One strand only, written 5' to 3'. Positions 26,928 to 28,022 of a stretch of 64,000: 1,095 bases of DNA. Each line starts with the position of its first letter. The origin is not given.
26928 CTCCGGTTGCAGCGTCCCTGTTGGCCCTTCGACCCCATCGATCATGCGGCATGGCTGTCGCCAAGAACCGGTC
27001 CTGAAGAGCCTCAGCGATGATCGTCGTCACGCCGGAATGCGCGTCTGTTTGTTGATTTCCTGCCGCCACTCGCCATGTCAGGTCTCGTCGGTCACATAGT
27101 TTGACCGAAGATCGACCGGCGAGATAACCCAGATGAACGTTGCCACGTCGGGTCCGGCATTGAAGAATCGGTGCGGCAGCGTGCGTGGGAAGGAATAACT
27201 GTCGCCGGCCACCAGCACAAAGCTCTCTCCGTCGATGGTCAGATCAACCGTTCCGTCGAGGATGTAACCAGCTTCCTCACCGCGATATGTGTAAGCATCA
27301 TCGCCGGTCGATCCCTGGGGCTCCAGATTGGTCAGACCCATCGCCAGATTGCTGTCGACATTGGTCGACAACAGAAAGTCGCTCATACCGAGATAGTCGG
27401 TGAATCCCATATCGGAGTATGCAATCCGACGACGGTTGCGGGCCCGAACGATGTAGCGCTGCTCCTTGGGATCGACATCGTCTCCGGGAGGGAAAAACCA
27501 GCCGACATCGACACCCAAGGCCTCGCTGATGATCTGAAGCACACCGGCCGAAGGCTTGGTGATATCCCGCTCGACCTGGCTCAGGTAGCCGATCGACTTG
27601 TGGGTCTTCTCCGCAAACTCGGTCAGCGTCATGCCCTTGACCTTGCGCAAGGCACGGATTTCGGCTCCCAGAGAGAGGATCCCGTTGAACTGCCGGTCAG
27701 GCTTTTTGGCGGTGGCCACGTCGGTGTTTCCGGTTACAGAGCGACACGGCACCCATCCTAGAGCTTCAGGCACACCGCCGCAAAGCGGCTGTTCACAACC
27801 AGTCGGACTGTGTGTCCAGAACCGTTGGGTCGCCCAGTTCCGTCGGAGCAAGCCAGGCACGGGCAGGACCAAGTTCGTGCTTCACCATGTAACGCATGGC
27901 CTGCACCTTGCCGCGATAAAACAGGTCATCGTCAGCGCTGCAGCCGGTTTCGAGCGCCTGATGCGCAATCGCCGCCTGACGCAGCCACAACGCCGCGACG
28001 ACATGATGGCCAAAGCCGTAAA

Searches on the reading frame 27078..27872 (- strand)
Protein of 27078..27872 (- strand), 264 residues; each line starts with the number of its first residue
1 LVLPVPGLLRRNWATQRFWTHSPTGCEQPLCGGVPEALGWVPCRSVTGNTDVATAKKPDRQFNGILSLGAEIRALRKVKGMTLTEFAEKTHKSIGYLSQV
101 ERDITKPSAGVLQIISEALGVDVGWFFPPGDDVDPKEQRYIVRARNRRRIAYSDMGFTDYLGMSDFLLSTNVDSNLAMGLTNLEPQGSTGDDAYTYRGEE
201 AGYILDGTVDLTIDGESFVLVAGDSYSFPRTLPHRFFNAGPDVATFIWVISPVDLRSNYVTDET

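Call 7: search_protein_families(library=pfam, proteins=[window:27078-27872:-])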
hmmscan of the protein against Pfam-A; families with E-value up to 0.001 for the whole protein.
window:27078-27872:- (264 aa): 5 families
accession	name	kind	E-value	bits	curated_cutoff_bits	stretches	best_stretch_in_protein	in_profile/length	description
PF07883.17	Cupin_2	-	7.8e-16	58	27.2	1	181-249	3-69/70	Cupin domain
PF01381.28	HTH_3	-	2.2e-13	50.5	23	1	72-126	1-55/55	Helix-turn-helix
PF13560.12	HTH_31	-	2e-08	34.9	27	1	68-122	2-57/64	Helix-turn-helix domain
PF12844.13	HTH_19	-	6.4e-06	26.4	30.2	1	69-127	1-59/64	Helix-turn-helix domain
PF05899.18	Cupin_3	-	0.00014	21.9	23.5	0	193-230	20-58/74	EutQ-like cupin domain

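Call 36: find_related_loci(query=window:27078-27719:-, collection=metagenome_contigs, flank=10000)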
Query window:27078-27719:- (213 aa) in metagenome_contigs; peptide patterns used: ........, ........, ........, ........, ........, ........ (x = any residue, [..] = any of these).
148 stretches matched a pattern; 1 encode a relative of the query (tblastn E <= 1e-3); 1 distinct loci.
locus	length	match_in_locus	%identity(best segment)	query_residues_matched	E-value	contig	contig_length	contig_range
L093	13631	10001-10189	36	148-211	3e-7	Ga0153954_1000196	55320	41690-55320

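Call 37: search_dna_similar(query=window:27078-27719:-, collection=plasmids, mode=protein, max_rows=40)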
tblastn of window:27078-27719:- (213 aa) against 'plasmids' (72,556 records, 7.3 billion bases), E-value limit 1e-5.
Records with a match: 557; places in all: 658; records where one place covers at least 80% of the query: 517.
Best place of each record, by identity: <60% 557.
By first word of the organism name: Rhizobium 162; Bacillus 67; Sinorhizobium 31; Pantoea 30; Klebsiella 24; Paracoccus 22; Shinella 15; Azospirillum 15; Agrobacterium 12; Ensifer 12; and 83 more.
By predicted mobility (MOB-suite, as given by PLSDB): non-mobilizable 361; conjugative 158; mobilizable 38.
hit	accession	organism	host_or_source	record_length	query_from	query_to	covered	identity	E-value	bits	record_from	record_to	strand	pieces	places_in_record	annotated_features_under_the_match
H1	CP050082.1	Rhizobium leguminosarum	Trifolium pratense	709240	17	201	87%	44.9%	9e-32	128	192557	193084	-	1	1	cupin domain-containing protein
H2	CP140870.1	Rhizobium ruizarguesonis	Trifolium pratense,whole organism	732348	17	201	87%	44.9%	9e-32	128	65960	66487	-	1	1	XRE family transcriptional regulator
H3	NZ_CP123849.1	Agrobacterium tumefaciens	Rose,cell culture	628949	17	201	87%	43.2%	4e-30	123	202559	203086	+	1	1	cupin domain-containing protein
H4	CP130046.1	Sinorhizobium meliloti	Medicago,Cell culture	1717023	16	201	87%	42.8%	2e-24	137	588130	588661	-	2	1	cupin domain-containing protein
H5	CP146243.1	Agrobacterium vitis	Vitis vinifera,cell culture,Grape gall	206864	16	201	87%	42.5%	2e-30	124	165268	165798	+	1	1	cupin domain-containing protein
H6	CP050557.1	Rhizobium leguminosarum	Vicia sativa,cell culture,root nodule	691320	17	201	87%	42.5%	6e-24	136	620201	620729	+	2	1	none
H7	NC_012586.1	Sinorhizobium fredii NGR234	-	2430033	15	201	88%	41.7%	2e-32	130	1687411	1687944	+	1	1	record has no annotation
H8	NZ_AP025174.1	Cupriavidus sp. P-10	-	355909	16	201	87%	40.3%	9e-32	128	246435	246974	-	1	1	cupin domain-containing protein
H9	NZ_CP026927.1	Agrobacterium tumefaciens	Medicago sativa,from a crown gall tumor ...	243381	16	201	87%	40.3%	1e-31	128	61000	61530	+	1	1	cupin domain-containing protein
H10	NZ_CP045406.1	Roseovarius sp. THAF9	pure culture,Surface of a polyethylene ...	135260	14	202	89%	38.9%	9e-29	119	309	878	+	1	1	cupin domain-containing protein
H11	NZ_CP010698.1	Phaeobacter inhibens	cell culture,cleaning system aquaculture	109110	17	201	87%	38.7%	6e-33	131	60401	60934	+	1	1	cupin domain-containing protein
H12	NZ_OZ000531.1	Shinella sp. WSC3-e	-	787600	17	201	87%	38.4%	2e-24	107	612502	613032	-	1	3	cupin domain-containing protein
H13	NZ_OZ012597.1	Shinella sp. WSD5-1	-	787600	17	201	87%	38.4%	2e-24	107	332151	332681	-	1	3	cupin domain-containing protein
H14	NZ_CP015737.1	Shinella sp. HZN7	-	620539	17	201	87%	38.4%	9e-24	105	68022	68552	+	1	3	cupin domain-containing protein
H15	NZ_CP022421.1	Pseudosulfitobacter pseudonitzschiae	Skeletonema marinoi strain RO5AC,Cell ...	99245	17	201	87%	38.2%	3e-31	126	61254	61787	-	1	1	cupin domain-containing protein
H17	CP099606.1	Comamonadaceae bacterium OTU4NAUVB1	Arabidopsis thaliana,pure culture,leaf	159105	4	201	93%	34.8%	2e-32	130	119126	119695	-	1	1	cupin domain-containing protein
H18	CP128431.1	Microbulbifer sp. MKSA007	Smenospongia aurea,bacteria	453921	16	201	87%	36.9%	6e-18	89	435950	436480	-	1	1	XRE family transcriptional regulator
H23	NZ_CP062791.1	Cytobacillus oceanisediminis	rhizosphere taken during the low tide ...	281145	15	206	90%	34.4%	7e-21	97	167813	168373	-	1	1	cupin domain-containing protein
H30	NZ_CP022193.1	Alloyangia pacifica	cell culture,oil-contaminated sediment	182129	15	201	88%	33.7%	2e-22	101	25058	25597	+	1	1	cupin domain-containing protein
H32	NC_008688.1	Paracoccus denitrificans PD1222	-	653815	17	201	87%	34.1%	2e-17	87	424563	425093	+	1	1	XRE family transcriptional regulator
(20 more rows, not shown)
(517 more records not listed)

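Call 38: get_annotated_region(hit=H1, flank=12000)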
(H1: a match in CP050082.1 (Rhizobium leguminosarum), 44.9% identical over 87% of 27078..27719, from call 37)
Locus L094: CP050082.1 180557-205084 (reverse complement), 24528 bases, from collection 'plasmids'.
description: Rhizobium leguminosarum bv. trifolii strain 31B plasmid pRL31b4, complete sequence
organism: Rhizobium leguminosarum (NCBI taxid 386)
taxonomy: Bacteria; Pseudomonadota; Alphaproteobacteria; Hyphomicrobiales; Rhizobiaceae; Rhizobium; Rhizobium leguminosarum
host: -; source: Trifolium pratense; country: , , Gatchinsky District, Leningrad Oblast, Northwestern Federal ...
typing (MOB-suite, as given by PLSDB): mobilizable; relaxase MOBQ
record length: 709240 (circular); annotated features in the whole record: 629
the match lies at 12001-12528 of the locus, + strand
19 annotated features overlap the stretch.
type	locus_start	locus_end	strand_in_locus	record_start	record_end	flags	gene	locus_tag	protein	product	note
CDS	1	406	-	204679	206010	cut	-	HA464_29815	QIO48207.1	aspartate aminotransferase family protein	-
CDS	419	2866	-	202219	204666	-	-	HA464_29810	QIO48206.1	FAD-dependent oxidoreductase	-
CDS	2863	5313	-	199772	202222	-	-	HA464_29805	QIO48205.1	FAD-dependent oxidoreductase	-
CDS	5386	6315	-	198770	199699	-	-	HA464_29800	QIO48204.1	electron transfer flavoprotein subunit alpha/FixB family protein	-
CDS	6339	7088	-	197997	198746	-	-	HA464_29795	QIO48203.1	electron transfer flavoprotein subunit beta/FixA family protein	-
CDS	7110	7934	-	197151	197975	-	-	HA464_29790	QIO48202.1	ABC transporter permease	-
CDS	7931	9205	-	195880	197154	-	-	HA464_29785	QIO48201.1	ABC transporter permease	-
CDS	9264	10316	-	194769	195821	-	-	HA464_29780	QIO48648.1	ABC transporter substrate-binding protein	-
CDS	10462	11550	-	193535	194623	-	-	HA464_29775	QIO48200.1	ABC transporter ATP-binding protein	-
CDS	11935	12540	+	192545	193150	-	-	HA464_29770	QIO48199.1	cupin domain-containing protein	-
CDS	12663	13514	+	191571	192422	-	purU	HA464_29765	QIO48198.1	formyltetrahydrofolate deformylase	-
CDS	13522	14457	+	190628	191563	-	folD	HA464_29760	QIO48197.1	bifunctional methylenetetrahydrofolate dehydrogenase/methenyltetrahydrofolate cyclohydrolase FolD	-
CDS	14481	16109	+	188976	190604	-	-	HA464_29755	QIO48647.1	electron transfer flavoprotein-ubiquinone oxidoreductase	-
CDS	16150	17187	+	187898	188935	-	-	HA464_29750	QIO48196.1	GlxA family transcriptional regulator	-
CDS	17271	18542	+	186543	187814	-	-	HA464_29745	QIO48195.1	DUF4147 domain-containing protein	-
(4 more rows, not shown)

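Call 39: get_annotated_region(hit=H4, flank=12000)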
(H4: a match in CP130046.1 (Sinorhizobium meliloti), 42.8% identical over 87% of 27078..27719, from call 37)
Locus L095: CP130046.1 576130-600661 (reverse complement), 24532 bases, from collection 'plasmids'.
description: Sinorhizobium meliloti strain AK57 plasmid pSymA, complete sequence
organism: Sinorhizobium meliloti (NCBI taxid 382)
taxonomy: Bacteria; Pseudomonadota; Alphaproteobacteria; Hyphomicrobiales; Rhizobiaceae; Sinorhizobium; Sinorhizobium meliloti
host: -; source: Medicago,Cell culture; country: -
typing (MOB-suite, as given by PLSDB): conjugative; relaxase MOBQ; mating-pair formation MPF_T
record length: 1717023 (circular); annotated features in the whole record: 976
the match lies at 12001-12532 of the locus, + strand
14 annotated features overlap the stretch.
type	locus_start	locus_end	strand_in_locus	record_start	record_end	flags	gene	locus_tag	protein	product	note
CDS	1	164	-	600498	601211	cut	-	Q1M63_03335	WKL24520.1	SDR family oxidoreductase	-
CDS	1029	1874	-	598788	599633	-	-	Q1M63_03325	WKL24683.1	ABC transporter permease subunit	-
CDS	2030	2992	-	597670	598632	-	-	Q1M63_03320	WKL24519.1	betaine/proline/choline family ABC transporter ATP-binding protein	-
CDS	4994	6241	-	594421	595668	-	-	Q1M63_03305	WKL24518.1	FAD-binding oxidoreductase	-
CDS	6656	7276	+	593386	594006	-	-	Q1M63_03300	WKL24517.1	LysR substrate-binding domain-containing protein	-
CDS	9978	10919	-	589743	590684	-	-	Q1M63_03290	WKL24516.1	electron transfer flavoprotein subunit alpha/FixB family protein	-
CDS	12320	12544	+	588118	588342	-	-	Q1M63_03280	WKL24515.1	cupin domain-containing protein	-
CDS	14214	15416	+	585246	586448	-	-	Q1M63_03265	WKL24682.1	FAD-dependent oxidoreductase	-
CDS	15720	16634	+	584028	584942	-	purU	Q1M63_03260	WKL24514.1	formyltetrahydrofolate deformylase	-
CDS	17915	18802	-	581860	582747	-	-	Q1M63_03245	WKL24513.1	dihydrodipicolinate synthase family protein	-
CDS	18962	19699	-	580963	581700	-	-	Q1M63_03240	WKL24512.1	SDR family oxidoreductase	-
CDS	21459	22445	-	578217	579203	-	proX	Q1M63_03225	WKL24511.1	glycine betaine/L-proline ABC transporter substrate-binding protein ProX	-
CDS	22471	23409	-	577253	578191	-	-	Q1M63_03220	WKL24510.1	proline/glycine betaine ABC transporter permease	-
CDS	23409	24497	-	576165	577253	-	-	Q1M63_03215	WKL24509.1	glycine betaine/L-proline ABC transporter ATP-binding protein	-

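Call 45: get_annotated_region(hit=H3, flank=8000)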
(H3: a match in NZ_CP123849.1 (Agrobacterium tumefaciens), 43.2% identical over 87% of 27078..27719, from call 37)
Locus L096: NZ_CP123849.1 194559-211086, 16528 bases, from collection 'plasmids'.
description: Agrobacterium tumefaciens strain H25/79 plasmid pAtH25_79a, complete sequence
organism: Agrobacterium tumefaciens (NCBI taxid 358)
taxonomy: Bacteria; Pseudomonadota; Alphaproteobacteria; Hyphomicrobiales; Rhizobiaceae; Agrobacterium; Agrobacterium tumefaciens
host: -; source: Rose,cell culture; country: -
typing (MOB-suite, as given by PLSDB): conjugative; relaxase MOBQ; mating-pair formation MPF_T
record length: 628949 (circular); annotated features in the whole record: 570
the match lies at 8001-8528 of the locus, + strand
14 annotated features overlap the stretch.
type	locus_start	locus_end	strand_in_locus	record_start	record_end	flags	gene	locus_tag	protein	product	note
CDS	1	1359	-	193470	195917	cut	-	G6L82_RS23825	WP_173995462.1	FAD-dependent oxidoreductase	-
CDS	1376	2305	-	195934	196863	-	-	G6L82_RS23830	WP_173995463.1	electron transfer flavoprotein subunit alpha/FixB family protein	-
CDS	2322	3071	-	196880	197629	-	-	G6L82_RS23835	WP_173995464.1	electron transfer flavoprotein subunit beta/FixA family protein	-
CDS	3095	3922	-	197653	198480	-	-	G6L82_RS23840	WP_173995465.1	ABC transporter permease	GO:0055085 - transmembrane transport [Evidence IEA]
CDS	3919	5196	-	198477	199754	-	-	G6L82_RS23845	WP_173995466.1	ABC transporter permease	GO:0055085 - transmembrane transport [Evidence IEA]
CDS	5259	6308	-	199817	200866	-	-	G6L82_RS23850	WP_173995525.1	ABC transporter substrate-binding protein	-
CDS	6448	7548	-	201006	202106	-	-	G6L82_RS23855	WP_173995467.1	ABC transporter ATP-binding protein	-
CDS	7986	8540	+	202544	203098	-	-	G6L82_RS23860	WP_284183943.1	cupin domain-containing protein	-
CDS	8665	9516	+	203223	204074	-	purU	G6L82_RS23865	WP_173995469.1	formyltetrahydrofolate deformylase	GO:0009152 - purine ribonucleotide biosynthetic process [Evidence IEA]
CDS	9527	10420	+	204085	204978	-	folD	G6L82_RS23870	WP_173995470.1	bifunctional methylenetetrahydrofolate dehydrogenase/methenyltetrahydrofolate cyclohydrolase FolD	-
CDS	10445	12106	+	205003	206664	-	-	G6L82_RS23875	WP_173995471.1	electron transfer flavoprotein-ubiquinone oxidoreductase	GO:0022900 - electron transport chain [Evidence IEA]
CDS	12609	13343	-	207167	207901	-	istB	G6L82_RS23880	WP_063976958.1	IS21-like element helper ATPase IstB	-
CDS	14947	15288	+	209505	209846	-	-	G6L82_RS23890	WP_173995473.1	hypothetical protein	-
CDS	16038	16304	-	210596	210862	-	-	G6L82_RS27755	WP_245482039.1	hypothetical protein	-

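Call 46: get_annotated_region(hit=H7, flank=8000)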
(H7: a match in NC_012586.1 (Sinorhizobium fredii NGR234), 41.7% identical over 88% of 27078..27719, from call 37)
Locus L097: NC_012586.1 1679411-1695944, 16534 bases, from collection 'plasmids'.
description: Sinorhizobium fredii NGR234 plasmid pNGR234b, complete sequence
organism: Sinorhizobium fredii NGR234 (NCBI taxid 394)
taxonomy: Bacteria; Pseudomonadota; Alphaproteobacteria; Hyphomicrobiales; Rhizobiaceae; Sinorhizobium; Sinorhizobium fredii; Sinorhizobium fredii NGR234
host: -; source: -; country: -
typing (MOB-suite, as given by PLSDB): conjugative; relaxase MOBQ; mating-pair formation MPF_T
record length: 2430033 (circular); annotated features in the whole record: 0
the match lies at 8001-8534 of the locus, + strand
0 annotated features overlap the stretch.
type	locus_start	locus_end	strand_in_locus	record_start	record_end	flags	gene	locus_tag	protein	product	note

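Call 47: get_annotated_region(hit=H11, flank=8000)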
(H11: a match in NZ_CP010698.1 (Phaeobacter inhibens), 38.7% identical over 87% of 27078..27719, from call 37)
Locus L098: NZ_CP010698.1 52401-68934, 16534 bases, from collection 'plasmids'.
description: Phaeobacter inhibens strain P24 plasmid pP24_b, complete sequence
organism: Phaeobacter inhibens (NCBI taxid 221822)
taxonomy: Bacteria; Pseudomonadota; Alphaproteobacteria; Rhodobacterales; Roseobacteraceae; Phaeobacter; Phaeobacter inhibens
host: -; source: cell culture,cleaning system aquaculture; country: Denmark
typing (MOB-suite, as given by PLSDB): mobilizable; replicon rep_cluster_392,rep_cluster_517; relaxase MOBP
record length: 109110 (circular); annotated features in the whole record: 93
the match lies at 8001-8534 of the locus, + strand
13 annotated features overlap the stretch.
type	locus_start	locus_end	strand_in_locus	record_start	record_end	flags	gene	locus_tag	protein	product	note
CDS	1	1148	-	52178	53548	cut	-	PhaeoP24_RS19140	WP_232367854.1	Glu/Leu/Phe/Val dehydrogenase dimerization domain-containing protein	GO:0006520 - amino acid metabolic process [Evidence IEA]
CDS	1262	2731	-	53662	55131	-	-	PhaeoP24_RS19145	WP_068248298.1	NAD-dependent succinate-semialdehyde dehydrogenase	-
CDS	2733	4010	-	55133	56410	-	-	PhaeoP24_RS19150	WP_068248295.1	4-aminobutyrate--2-oxoglutarate transaminase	GO:0009448 - gamma-aminobutyric acid metabolic process [Evidence IEA]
CDS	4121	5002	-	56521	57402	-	purU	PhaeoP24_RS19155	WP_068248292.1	formyltetrahydrofolate deformylase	GO:0009152 - purine ribonucleotide biosynthetic process [Evidence IEA]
CDS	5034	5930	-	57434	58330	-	folD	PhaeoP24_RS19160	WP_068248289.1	bifunctional methylenetetrahydrofolate dehydrogenase/methenyltetrahydrofolate cyclohydrolase FolD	-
CDS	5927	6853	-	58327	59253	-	-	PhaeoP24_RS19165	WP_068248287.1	FAD-binding protein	-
CDS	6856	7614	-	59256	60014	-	-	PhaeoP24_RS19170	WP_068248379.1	electron transfer flavoprotein subunit beta/FixA family protein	-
CDS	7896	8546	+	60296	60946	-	-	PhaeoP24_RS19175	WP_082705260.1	cupin domain-containing protein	-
CDS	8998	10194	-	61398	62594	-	-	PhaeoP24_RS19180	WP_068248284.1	IS256 family transposase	-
CDS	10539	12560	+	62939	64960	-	-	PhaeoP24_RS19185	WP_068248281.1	hydantoinase/oxoprolinase family protein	-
CDS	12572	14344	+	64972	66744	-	-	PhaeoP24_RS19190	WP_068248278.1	hydantoinase B/oxoprolinase family protein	-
CDS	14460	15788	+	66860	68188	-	-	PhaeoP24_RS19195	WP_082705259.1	ABC transporter substrate-binding protein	-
CDS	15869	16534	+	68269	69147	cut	-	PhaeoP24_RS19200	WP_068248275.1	branched-chain amino acid ABC transporter permease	GO:0015803 - branched-chain amino acid transport [Evidence IEA]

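Call 48: get_annotated_region(hit=H10, flank=8000)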
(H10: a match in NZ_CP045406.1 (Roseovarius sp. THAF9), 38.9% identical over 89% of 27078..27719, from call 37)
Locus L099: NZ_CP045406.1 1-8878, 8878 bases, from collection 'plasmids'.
description: Roseovarius sp. THAF9 plasmid pTHAF9_b, complete sequence
organism: Roseovarius sp. THAF9 (NCBI taxid 2587847)
taxonomy: Bacteria; Pseudomonadota; Alphaproteobacteria; Rhodobacterales; Roseobacteraceae; Roseovarius; Roseovarius sp. THAF9
host: -; source: pure culture,Surface of a polyethylene microplastic particle present in tank 6 of a marine aquarium ...; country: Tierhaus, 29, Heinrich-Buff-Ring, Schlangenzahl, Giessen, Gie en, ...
typing (MOB-suite, as given by PLSDB): mobilizable; replicon rep_cluster_558; relaxase MOBP
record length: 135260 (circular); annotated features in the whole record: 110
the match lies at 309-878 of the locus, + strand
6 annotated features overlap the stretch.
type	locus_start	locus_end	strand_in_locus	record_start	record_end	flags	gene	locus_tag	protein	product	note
CDS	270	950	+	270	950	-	-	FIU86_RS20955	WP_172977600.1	cupin domain-containing protein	-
CDS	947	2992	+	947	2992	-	-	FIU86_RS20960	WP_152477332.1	NADH:flavin oxidoreductase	-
CDS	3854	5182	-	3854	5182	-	-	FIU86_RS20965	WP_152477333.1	FAD-binding oxidoreductase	-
CDS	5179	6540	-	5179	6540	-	-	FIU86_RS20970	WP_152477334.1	VOC family protein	-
CDS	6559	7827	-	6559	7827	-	-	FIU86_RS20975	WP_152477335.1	FAD-binding oxidoreductase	-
CDS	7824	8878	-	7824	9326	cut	-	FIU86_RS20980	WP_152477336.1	aldehyde dehydrogenase family protein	-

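Call 53: get_annotated_region(hit=H5, flank=5000)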
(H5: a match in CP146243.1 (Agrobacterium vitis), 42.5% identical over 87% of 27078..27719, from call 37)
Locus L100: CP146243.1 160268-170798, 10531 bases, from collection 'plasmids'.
description: Agrobacterium vitis strain CG957 plasmid pUnnamed2, complete sequence
organism: Agrobacterium vitis (NCBI taxid 373)
taxonomy: Bacteria; Pseudomonadota; Alphaproteobacteria; Hyphomicrobiales; Rhizobiaceae; Agrobacterium; Agrobacterium vitis
host: -; source: Vitis vinifera,cell culture,Grape gall; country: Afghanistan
typing (MOB-suite, as given by PLSDB): conjugative; relaxase MOBQ; mating-pair formation MPF_T
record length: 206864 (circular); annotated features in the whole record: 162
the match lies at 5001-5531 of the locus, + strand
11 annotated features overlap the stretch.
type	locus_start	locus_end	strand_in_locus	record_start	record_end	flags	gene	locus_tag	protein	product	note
CDS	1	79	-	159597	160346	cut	-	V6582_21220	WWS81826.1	electron transfer flavoprotein subunit beta/FixA family protein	-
CDS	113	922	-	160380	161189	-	-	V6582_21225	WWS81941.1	ABC transporter permease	-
CDS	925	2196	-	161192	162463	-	-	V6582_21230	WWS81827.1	ABC transporter permease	-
CDS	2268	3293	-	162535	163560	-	-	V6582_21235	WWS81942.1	ABC transporter substrate-binding protein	-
CDS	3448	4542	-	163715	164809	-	-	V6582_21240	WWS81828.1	ABC transporter ATP-binding protein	-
CDS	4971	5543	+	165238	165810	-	-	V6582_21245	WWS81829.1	cupin domain-containing protein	-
CDS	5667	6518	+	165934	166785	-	purU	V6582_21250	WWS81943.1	formyltetrahydrofolate deformylase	-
CDS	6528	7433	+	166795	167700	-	folD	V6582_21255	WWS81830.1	bifunctional methylenetetrahydrofolate dehydrogenase/methenyltetrahydrofolate cyclohydrolase FolD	-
CDS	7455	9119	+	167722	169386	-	-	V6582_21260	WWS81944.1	electron transfer flavoprotein-ubiquinone oxidoreductase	-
CDS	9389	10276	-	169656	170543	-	-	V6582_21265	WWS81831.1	LysR substrate-binding domain-containing protein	-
CDS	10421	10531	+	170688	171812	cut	-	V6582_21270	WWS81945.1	TauD/TfdA family dioxygenase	-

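Call 54: get_annotated_region(hit=H8, flank=5000)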
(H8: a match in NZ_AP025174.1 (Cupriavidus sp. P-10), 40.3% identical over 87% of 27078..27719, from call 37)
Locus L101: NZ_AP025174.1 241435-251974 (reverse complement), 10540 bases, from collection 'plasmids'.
description: Cupriavidus sp. P-10 plasmid pMTS3, complete sequence
organism: Cupriavidus sp. P-10 (NCBI taxid 2027911)
taxonomy: Bacteria; Pseudomonadota; Betaproteobacteria; Burkholderiales; Burkholderiaceae; Cupriavidus; Cupriavidus sp. P-10
host: -; source: -; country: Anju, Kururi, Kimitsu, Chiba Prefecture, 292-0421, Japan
typing (MOB-suite, as given by PLSDB): non-mobilizable
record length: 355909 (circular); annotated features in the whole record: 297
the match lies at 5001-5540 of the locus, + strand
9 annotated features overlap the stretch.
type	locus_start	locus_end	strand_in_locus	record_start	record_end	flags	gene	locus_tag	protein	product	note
CDS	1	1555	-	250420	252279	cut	-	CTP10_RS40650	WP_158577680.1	amidohydrolase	-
CDS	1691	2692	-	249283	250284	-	-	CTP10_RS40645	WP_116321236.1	tripartite tricarboxylate transporter substrate binding protein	-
CDS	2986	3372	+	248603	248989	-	-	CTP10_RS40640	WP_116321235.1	nuclear transport factor 2 family protein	-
CDS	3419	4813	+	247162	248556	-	-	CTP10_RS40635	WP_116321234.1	FAD-dependent oxidoreductase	-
CDS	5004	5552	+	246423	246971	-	-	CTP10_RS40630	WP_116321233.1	cupin domain-containing protein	-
CDS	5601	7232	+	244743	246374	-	-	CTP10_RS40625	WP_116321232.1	amidohydrolase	-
CDS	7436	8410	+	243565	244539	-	-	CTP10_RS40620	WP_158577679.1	GTP-binding protein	-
CDS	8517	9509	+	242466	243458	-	-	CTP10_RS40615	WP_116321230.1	tripartite tricarboxylate transporter substrate binding protein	-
CDS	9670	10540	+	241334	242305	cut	-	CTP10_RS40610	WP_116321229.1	tripartite tricarboxylate transporter substrate binding protein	-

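Call 55: get_annotated_region(hit=H15, flank=5000)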
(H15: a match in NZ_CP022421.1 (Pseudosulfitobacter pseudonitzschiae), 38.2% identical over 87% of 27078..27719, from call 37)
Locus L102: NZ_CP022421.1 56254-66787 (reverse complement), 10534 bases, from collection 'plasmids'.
description: Pseudosulfitobacter pseudonitzschiae strain SMR1 plasmid pSMR1-6, complete sequence
organism: Pseudosulfitobacter pseudonitzschiae (NCBI taxid 1402135)
taxonomy: Bacteria; Pseudomonadota; Alphaproteobacteria; Rhodobacterales; Roseobacteraceae; Pseudosulfitobacter; Pseudosulfitobacter pseudonitzschiae
host: -; source: Skeletonema marinoi strain RO5AC,Cell culture,Top-layer sediments; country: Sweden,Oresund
typing (MOB-suite, as given by PLSDB): mobilizable; replicon rep_cluster_392,rep_cluster_517; relaxase MOBP
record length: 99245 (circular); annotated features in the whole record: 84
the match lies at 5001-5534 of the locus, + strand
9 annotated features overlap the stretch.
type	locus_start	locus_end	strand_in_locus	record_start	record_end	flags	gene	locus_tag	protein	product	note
CDS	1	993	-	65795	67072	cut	-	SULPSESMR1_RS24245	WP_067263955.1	4-aminobutyrate--2-oxoglutarate transaminase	GO:0009448 - gamma-aminobutyric acid metabolic process [Evidence IEA]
CDS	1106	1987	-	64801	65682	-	purU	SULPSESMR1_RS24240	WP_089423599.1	formyltetrahydrofolate deformylase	GO:0006189 - 'de novo' IMP biosynthetic process [Evidence IEA]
CDS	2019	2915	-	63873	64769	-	folD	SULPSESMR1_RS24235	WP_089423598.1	bifunctional methylenetetrahydrofolate dehydrogenase/methenyltetrahydrofolate cyclohydrolase FolD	-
CDS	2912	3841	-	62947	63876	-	-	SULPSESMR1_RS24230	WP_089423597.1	FAD-binding protein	-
CDS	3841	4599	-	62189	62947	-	-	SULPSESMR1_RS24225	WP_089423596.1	electron transfer flavoprotein subunit beta/FixA family protein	-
CDS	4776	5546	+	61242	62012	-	-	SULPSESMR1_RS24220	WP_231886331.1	cupin domain-containing protein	-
CDS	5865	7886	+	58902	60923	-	-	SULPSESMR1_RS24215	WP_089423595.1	hydantoinase/oxoprolinase family protein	-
CDS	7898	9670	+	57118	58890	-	-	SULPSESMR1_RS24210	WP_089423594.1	hydantoinase B/oxoprolinase family protein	-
CDS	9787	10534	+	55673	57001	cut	-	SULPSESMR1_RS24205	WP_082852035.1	ABC transporter substrate-binding protein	-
